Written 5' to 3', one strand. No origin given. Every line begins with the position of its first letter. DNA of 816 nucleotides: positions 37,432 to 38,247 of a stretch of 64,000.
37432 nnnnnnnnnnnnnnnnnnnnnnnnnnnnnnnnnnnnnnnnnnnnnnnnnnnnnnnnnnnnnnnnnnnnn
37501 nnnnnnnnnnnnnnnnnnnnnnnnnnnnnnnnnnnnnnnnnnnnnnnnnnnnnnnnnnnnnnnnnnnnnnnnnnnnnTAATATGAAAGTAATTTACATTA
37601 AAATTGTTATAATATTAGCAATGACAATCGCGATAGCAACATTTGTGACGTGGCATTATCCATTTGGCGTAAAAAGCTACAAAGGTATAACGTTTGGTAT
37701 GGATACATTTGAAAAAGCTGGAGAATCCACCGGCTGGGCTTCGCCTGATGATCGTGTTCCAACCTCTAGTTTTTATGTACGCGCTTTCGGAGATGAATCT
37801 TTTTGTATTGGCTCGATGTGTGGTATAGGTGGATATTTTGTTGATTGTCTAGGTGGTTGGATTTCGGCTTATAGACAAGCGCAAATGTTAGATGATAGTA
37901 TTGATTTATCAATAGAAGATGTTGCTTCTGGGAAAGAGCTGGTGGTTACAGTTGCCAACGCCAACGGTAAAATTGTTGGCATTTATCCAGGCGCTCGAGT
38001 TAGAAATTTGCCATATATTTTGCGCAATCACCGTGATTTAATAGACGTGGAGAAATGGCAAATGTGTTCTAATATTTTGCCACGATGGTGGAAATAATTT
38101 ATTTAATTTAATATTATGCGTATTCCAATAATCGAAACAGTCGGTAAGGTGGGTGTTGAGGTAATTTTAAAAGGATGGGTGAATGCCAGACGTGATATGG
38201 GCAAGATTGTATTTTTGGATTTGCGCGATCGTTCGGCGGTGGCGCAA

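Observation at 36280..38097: Three-gene accessory cassette between gap and aspS: L,D-transpeptidase-like (DUF2778/Tlde1-like) motif protein plus membrane-anchored partner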

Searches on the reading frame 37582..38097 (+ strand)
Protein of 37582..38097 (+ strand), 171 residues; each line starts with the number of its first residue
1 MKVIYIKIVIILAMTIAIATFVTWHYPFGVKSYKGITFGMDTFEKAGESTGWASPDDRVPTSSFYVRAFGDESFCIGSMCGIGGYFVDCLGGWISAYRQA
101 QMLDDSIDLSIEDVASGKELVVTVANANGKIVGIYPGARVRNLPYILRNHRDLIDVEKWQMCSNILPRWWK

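Call 3: search_protein_families(library=pfam, proteins=[window:37582-38097:+], max_evalue=10)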
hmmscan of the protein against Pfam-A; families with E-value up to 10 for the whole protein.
window:37582-38097:+ (171 aa): 1 family
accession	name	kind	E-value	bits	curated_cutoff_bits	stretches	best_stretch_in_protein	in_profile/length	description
PF11337.13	DUF3139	-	0.44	11.6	27.3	1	1-35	1-35/83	Protein of unknown function (DUF3139)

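Call 4: search_protein_families(library=ncbifam, proteins=[window:37582-38097:+], max_evalue=10)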
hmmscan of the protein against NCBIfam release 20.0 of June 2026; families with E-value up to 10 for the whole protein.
window:37582-38097:+ (171 aa): 1 family
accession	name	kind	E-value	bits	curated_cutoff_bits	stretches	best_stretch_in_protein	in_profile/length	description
NF010892.0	PRK14299.1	equivalog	0.0076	15.5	392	1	41-139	66-167/291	chaperone protein DnaJ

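Call 7: search_protein_families(library=padloc, proteins=[window:37582-38097:+], max_evalue=10)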
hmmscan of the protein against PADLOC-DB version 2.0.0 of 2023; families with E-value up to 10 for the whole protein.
window:37582-38097:+ (171 aa): 0 families

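Call 8: search_protein_families(library=phrogs, proteins=[window:37582-38097:+], max_evalue=10)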
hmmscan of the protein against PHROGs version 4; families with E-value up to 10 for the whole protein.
window:37582-38097:+ (171 aa): 0 families

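Call 15: find_homologous_proteins(query=window:37582-38097:+, max_evalue=0.001)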
Query window:37582-38097:+ (171 aa): 168 proteins with E <= 0.001 among 195 candidates; the best 120 are listed.
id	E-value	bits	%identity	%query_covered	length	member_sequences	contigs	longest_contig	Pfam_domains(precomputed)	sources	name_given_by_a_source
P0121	1.7e-113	394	100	100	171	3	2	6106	-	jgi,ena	-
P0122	1.7e-90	319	79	100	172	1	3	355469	-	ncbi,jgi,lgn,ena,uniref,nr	ncbi:MAG: hypothetical protein A3J93_01730 [Candidatus Magasanikbacteria bacterium RIFOXYC2_FULL_42_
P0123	6.0e-64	233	63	94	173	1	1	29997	-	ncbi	-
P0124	1.9e-62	228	57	100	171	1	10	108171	-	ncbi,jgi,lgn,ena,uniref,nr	ncbi:MAG: hypothetical protein A2538_00790 [Candidatus Magasanikbacteria bacterium RIFOXYD2_FULL_41_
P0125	7.6e-61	223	65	86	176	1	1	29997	-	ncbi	-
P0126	4.4e-57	210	53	96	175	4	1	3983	-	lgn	-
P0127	4.6e-57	210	54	99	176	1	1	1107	-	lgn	-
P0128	5.4e-56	207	60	90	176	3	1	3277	-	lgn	-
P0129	1.8e-55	205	57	97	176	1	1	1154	-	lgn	-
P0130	4.1e-55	204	54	100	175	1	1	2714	-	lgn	-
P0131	1.1e-54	203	60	85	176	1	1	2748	-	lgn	-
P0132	1.6e-54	202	55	97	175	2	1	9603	-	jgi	jgi:hypothetical protein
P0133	1.7e-54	202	54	95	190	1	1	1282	-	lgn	-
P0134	2.6e-54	201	53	96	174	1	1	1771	-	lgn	-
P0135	2.7e-54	201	54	88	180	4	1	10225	-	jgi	-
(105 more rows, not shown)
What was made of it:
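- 37582..38097 (+): Gene C: 171-aa signal-anchored, Cys-containing extracytoplasmic protein, the predicted cognate immunity protein. 168 homologues (call 15).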

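Call 49: find_related_loci(query=A6, collection=genome_contigs, flank=4000)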
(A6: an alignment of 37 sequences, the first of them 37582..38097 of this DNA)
Query A6 (171 aa) in genome_contigs; peptide patterns used: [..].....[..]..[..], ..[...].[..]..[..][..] (x = any residue, [..] = any of these).
132 stretches matched a pattern; 30 encode a relative of the query (tblastn E <= 1e-3); 30 distinct loci.
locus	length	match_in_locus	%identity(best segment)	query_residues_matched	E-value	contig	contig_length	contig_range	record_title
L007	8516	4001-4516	79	1-171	1e-89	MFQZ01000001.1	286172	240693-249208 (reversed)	MAG: Candidatus Magasanikbacteria bacterium RIFOXYC2_FULL_42_28 rifoxyc2_full_scaffold_12, whole genome shotgun sequence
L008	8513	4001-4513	57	1-171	2e-66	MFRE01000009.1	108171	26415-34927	MAG: Candidatus Magasanikbacteria bacterium RIFOXYD2_FULL_41_14 rifoxyd2_full_scaffold_168, whole genome shotgun sequenc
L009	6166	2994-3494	52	6-171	3e-58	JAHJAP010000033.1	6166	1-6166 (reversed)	MAG: Patescibacteria group bacterium isolate Modern_marine.mb.217 Modern_marine.mb.217_k141_561919, whole genome shotgun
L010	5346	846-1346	51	6-171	5e-57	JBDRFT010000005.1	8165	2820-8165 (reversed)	MAG: bacterium isolate MEGAHIT-group-1.386 k141_3559441, whole genome shotgun sequence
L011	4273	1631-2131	52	4-171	1e-55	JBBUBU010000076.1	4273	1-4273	MAG: Patescibacteria group bacterium isolate H43-bin105_1 H43_bin105_1_000000000076, whole genome shotgun sequence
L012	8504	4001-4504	53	4-170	3e-55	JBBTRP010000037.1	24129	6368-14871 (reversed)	MAG: Patescibacteria group bacterium isolate H52-bin089_1 H52_bin089_1_000000000037, whole genome shotgun sequence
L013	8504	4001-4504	53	6-171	1e-54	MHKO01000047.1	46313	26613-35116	MAG: Candidatus Komeilibacteria bacterium RIFCSPLOWO2_02_FULL_48_11 rifcsplowo2_02_scaffold_6775, whole genome shotgun s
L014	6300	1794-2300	53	6-171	2e-54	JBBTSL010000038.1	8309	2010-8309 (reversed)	MAG: Patescibacteria group bacterium isolate H41-bin286_1 H41_bin286_1_000000000038, whole genome shotgun sequence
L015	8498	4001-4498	50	7-171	2e-53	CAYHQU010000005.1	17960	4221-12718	MAG TPA_asm: uncultured Gammaproteobacteria bacterium isolate ERP119705_co14_218 genome assembly, contig: NODE_3231_leng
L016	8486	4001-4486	50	9-171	5e-53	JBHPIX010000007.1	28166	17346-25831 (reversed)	Patescibacteria group bacterium isolate SAG AM-312-K06 AM-312-K06_NODE_7, whole genome shotgun sequence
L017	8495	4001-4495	48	6-171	9e-53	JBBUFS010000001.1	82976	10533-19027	MAG: Patescibacteria group bacterium isolate H43-bin098_1 H43_bin098_1_000000000001, whole genome shotgun sequence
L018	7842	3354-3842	54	10-171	1e-52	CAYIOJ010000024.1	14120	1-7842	MAG TPA_asm: uncultured Gammaproteobacteria bacterium isolate ERP119705_co24_904 genome assembly, contig: NODE_5389_leng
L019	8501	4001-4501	49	4-171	4e-52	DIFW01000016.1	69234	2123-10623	MAG TPA_asm: Patescibacteria group bacterium UBA5738 UBA5738_contig_6459, whole genome shotgun sequence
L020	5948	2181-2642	54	19-171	3e-52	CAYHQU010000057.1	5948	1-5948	MAG TPA_asm: uncultured Gammaproteobacteria bacterium isolate ERP119705_co14_218 genome assembly, contig: NODE_24088_len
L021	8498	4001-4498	50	6-171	5e-51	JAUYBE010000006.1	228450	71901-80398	MAG: bacterium isolate C19_maxbin.019_sub C19_k141_78299, whole genome shotgun sequence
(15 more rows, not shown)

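Call 74: search_solved_structures(query=A6, max_evalue=10, show_alignments=1)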
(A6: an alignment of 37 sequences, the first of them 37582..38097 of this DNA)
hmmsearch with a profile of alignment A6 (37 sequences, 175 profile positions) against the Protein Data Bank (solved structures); distinct sequences matched with E-value up to 10: 0.
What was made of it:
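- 37582..38097 (+): No Pfam, PDB or PADLOC match (calls 3, 7, 74).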

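Call 94: find_related_loci(query=A6, collection=viral_contigs, flank=8000)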
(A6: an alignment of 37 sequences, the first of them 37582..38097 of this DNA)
Query A6 (171 aa) in viral_contigs; peptide patterns used: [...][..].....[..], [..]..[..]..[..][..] (x = any residue, [..] = any of these).
28 stretches matched a pattern, but none encodes a relative of the query by tblastn (E <= 1e-3).
